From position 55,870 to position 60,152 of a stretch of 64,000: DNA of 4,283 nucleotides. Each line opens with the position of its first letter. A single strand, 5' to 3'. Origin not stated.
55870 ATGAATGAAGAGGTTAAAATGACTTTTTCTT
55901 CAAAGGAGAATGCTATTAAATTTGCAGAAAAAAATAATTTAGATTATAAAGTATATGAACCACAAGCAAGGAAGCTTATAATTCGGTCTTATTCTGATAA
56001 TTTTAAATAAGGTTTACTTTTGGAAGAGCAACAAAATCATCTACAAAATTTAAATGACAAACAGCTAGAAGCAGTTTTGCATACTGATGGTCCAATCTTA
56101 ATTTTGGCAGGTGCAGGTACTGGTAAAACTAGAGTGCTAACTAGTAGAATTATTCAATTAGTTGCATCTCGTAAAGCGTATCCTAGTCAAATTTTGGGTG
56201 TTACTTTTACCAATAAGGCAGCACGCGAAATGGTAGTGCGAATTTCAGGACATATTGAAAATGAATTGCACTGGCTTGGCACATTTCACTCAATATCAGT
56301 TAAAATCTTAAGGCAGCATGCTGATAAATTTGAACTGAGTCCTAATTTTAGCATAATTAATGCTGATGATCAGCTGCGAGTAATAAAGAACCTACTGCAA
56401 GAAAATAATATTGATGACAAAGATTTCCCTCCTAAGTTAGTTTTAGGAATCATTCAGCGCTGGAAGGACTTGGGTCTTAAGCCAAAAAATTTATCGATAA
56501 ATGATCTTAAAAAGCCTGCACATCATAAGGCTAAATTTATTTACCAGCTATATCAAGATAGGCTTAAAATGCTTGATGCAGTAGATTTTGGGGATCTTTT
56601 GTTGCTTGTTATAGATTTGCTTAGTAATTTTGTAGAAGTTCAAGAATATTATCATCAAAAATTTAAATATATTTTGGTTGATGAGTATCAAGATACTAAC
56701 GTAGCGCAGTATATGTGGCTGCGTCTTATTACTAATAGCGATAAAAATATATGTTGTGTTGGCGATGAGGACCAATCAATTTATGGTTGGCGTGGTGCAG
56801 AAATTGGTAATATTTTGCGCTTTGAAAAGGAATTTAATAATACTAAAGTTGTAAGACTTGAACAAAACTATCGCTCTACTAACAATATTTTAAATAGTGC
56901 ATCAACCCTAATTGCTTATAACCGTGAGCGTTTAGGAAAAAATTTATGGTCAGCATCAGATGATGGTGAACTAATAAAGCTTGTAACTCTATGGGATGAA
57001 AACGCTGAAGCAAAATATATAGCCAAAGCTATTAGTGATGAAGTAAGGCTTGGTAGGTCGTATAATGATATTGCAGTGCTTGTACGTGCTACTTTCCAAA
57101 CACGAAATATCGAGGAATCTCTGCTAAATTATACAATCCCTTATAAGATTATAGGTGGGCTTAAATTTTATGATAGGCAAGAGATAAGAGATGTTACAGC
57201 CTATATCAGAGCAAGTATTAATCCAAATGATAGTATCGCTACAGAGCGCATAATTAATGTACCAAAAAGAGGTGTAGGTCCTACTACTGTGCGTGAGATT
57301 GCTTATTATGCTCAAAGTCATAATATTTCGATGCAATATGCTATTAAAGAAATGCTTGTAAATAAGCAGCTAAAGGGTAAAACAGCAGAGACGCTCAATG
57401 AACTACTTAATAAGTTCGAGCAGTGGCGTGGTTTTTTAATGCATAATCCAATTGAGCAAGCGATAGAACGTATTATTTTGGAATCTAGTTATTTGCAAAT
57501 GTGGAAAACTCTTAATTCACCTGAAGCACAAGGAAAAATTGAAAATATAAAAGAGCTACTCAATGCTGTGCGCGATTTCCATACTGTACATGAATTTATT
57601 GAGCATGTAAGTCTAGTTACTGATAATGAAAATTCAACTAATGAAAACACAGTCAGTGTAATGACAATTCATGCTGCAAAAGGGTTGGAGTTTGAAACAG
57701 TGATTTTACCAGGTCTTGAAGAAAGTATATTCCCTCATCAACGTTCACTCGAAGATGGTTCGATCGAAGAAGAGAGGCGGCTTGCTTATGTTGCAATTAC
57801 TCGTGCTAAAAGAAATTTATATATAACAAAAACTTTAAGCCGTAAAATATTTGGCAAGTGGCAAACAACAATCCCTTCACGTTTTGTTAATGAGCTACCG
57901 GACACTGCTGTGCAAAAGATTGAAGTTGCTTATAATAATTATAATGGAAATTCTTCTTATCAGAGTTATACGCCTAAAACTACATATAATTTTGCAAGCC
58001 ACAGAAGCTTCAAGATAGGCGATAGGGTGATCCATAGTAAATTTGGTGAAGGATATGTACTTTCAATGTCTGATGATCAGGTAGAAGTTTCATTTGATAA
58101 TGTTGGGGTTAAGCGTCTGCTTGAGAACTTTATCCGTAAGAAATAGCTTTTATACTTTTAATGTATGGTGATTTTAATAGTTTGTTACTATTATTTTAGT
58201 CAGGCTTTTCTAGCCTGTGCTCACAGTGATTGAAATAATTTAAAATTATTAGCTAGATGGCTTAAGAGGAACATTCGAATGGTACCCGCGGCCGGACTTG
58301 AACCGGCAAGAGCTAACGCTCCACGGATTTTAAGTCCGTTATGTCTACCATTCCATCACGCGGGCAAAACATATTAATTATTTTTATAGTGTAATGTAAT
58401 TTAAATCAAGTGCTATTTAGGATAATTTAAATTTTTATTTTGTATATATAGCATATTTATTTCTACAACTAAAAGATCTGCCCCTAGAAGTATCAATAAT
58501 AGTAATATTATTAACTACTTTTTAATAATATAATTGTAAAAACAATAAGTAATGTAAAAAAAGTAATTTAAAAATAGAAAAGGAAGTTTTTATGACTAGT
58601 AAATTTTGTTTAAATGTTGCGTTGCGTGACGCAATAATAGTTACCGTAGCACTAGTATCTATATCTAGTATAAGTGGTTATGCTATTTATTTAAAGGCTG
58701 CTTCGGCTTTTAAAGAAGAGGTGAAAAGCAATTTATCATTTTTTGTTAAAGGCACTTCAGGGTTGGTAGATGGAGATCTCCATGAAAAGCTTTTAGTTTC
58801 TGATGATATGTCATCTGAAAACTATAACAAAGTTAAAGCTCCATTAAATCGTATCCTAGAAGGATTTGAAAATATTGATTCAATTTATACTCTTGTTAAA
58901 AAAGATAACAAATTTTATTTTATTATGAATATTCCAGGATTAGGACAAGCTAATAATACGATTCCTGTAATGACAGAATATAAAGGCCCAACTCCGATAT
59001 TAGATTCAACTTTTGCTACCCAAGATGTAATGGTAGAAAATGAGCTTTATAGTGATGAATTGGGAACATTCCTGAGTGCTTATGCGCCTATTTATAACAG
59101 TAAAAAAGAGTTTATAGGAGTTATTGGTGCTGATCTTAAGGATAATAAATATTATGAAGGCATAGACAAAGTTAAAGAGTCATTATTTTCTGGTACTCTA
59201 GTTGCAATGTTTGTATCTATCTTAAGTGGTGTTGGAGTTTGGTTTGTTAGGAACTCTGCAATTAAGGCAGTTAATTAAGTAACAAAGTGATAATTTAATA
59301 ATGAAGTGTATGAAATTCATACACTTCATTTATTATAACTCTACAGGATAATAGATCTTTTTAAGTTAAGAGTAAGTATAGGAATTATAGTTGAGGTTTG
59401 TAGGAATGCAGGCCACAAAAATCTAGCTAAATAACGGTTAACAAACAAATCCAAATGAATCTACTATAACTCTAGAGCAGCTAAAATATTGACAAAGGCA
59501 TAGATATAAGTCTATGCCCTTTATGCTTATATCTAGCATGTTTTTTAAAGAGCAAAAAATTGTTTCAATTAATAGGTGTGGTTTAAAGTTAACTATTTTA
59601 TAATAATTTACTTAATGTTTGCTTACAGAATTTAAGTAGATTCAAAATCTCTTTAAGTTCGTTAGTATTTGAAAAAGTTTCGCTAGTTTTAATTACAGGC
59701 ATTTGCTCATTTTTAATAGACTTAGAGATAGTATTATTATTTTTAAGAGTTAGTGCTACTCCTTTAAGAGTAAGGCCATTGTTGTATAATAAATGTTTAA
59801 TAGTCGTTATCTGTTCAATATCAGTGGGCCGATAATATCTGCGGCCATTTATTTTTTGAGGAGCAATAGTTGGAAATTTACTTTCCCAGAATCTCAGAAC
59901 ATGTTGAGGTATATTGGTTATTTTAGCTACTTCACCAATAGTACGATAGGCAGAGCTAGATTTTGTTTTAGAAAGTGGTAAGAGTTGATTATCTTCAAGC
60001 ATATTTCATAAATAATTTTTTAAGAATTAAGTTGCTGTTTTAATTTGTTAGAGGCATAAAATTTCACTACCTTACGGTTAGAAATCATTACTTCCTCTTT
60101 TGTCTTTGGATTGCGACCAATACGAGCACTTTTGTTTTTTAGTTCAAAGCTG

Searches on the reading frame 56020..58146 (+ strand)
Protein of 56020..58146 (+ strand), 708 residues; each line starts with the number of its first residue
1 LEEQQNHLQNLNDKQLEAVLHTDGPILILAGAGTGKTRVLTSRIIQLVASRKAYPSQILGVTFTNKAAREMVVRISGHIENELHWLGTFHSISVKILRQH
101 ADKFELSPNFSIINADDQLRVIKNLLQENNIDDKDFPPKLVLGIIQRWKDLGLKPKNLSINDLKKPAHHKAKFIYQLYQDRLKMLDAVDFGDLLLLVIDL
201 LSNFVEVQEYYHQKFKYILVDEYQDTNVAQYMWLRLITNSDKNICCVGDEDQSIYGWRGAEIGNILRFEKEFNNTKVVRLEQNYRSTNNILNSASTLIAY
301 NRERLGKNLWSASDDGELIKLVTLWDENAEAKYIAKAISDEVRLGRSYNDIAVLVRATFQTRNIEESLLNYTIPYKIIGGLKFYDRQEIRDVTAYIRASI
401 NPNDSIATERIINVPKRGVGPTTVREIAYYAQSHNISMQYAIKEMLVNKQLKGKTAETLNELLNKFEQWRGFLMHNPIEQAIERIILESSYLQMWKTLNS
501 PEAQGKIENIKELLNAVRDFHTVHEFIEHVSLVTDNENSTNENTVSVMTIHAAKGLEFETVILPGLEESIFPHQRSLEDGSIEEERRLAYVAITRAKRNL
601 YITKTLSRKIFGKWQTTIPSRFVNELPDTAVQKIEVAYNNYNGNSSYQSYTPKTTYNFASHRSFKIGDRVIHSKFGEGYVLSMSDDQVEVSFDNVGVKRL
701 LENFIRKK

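Call 34: search_protein_families(library=pfam, proteins=[window:56020-58146:+], max_evalue=0.001)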
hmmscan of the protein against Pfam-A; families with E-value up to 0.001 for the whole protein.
window:56020-58146:+ (708 aa): 9 families
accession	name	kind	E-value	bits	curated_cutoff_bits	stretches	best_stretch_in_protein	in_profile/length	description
PF00580.27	UvrD-helicase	-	1.1e-86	291.4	23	1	11-272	1-270/271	UvrD/REP helicase N-terminal domain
PF13361.12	UvrD_C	-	8.6e-75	252.8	25.6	1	278-605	1-348/350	UvrD-like helicase C-terminal domain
PF13245.12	AAA_19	-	1.8e-20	73.9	25.1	1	15-256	1-132/134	AAA domain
PF01443.25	Viral_helicase1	-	4.4e-09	36.9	21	1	529-602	161-226/228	Viral superfamily 1 RNA helicase core domain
PF13538.12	UvrD_C_2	-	4.6e-09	36.4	27.4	1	545-602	2-51/52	UvrD-like helicase C-terminal domain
PF13604.12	AAA_30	-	1e-07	32.4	27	0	11-75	2-66/191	AAA domain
PF21196.3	PcrA_UvrD_tudor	-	7.6e-07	29.3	23.9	1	666-704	1-43/48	PcrA/UvrD tudor domain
PF13087.12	AAA_12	-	3.1e-06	27.3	27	1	499-602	88-190/195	AAA domain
PF13086.12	AAA_11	-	0.00025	21.3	27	1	11-85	2-75/257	AAA domain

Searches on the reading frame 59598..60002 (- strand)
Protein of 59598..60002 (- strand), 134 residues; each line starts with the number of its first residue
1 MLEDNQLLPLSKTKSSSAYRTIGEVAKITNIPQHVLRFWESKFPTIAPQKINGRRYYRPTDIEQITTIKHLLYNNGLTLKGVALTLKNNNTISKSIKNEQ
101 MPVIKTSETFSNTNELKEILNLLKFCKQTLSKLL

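Call 68: search_protein_families(library=pfam, proteins=[window:59598-60002:-], max_evalue=0.01)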
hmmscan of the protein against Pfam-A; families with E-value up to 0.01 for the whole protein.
window:59598-60002:- (134 aa): 3 families
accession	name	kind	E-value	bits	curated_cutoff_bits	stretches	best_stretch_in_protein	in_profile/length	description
PF13411.12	MerR_1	-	3.7e-20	72.2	21.6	1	21-87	2-67/69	MerR HTH family regulatory protein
PF00376.29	MerR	-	4.5e-08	33.2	28.2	1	21-57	1-38/38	MerR family regulatory protein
PF12728.13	HTH_17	-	0.0028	18.3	27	0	21-64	3-45/51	Helix-turn-helix domain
